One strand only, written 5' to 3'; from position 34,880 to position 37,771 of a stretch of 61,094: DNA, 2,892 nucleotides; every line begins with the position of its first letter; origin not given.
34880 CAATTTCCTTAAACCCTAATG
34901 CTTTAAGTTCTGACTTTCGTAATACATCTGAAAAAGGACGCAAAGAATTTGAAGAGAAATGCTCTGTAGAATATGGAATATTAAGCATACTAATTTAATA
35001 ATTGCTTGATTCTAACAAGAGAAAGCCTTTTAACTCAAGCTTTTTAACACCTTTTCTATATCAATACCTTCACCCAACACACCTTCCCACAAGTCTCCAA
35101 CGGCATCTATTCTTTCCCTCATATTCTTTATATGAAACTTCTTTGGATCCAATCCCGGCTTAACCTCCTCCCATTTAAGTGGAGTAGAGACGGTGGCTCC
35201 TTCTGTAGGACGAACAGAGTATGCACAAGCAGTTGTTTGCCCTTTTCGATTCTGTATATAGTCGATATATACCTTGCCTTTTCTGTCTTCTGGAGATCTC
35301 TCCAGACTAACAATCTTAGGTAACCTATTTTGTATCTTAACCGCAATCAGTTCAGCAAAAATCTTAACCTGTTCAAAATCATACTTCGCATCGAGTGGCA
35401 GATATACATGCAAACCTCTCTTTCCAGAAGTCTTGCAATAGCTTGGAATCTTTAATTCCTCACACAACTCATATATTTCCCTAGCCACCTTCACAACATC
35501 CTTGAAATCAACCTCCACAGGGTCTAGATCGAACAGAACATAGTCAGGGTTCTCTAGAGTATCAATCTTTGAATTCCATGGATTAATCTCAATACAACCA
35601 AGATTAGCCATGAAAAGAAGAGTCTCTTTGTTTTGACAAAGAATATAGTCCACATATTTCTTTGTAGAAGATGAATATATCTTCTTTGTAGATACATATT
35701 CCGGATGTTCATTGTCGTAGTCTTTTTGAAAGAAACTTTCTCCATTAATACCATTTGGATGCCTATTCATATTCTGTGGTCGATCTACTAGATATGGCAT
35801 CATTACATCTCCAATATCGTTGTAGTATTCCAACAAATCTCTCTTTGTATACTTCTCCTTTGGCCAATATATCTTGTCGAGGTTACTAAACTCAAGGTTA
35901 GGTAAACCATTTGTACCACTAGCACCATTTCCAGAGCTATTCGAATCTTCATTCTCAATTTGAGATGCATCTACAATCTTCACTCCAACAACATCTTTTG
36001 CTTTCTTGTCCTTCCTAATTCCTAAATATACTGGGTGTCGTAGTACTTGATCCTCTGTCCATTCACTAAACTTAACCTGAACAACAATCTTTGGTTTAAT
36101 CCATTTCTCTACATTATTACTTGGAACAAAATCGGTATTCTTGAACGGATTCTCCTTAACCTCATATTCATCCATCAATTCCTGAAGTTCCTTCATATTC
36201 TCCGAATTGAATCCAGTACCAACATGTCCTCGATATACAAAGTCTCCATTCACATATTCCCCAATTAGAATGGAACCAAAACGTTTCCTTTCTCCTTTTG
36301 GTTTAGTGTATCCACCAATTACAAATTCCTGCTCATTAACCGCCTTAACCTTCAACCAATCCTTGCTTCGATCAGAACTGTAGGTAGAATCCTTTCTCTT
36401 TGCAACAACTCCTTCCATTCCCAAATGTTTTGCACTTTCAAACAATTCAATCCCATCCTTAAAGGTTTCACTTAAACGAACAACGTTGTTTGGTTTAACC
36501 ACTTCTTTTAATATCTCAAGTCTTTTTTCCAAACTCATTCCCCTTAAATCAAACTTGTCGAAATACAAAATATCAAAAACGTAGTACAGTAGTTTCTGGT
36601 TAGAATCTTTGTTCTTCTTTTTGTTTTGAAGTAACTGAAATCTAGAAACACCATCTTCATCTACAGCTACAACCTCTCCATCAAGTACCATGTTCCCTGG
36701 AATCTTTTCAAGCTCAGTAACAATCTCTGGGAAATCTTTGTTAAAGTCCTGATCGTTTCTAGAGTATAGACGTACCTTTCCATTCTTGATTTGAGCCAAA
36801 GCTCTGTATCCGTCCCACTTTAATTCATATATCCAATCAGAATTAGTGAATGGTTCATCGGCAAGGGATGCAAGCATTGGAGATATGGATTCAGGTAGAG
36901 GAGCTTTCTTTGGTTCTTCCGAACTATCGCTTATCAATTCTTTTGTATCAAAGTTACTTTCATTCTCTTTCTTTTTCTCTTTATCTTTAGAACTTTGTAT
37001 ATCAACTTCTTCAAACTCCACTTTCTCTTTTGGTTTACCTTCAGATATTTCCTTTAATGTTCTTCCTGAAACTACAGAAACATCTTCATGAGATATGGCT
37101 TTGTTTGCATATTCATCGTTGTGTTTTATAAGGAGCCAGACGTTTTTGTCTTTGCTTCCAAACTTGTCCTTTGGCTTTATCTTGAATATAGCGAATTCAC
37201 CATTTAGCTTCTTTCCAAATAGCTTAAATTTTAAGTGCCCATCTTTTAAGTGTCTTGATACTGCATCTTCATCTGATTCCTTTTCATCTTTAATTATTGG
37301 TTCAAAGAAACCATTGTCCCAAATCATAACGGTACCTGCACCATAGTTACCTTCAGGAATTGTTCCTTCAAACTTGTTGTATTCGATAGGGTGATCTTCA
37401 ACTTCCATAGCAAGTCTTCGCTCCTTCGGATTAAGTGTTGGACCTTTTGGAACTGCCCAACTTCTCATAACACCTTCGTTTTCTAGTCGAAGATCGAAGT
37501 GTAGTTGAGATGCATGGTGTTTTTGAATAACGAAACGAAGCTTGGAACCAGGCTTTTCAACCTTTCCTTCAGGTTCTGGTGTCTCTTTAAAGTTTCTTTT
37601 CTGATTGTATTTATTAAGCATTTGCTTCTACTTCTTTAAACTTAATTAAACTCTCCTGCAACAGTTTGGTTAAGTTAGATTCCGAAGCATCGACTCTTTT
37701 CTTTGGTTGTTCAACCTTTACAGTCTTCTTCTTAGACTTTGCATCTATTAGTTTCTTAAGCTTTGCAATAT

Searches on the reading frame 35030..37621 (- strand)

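Call 46: search_protein_families(library=pfam, proteins=[window:35030-37621:-], max_evalue=0.00001)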
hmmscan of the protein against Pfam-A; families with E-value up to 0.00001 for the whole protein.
window:35030-37621:- (863 aa): 4 families
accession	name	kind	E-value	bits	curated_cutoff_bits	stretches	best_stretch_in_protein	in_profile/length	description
PF21686.3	LigD_Prim-Pol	-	5.2e-89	298.6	27.4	1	592-845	1-254/254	LigD, primase-polymerase domain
PF13298.12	LigD_N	-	4.5e-41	139.8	31.1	1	33-146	1-106/107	DNA Ligase D 3'-phosphoesterase domain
PF01068.26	DNA_ligase_A_M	-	1.2e-37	130.1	26.2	1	248-426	1-204/204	ATP dependent DNA ligase domain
PF04679.21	DNA_ligase_A_C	-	7.8e-27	94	27.5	1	445-539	2-94/94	ATP dependent DNA ligase C terminal region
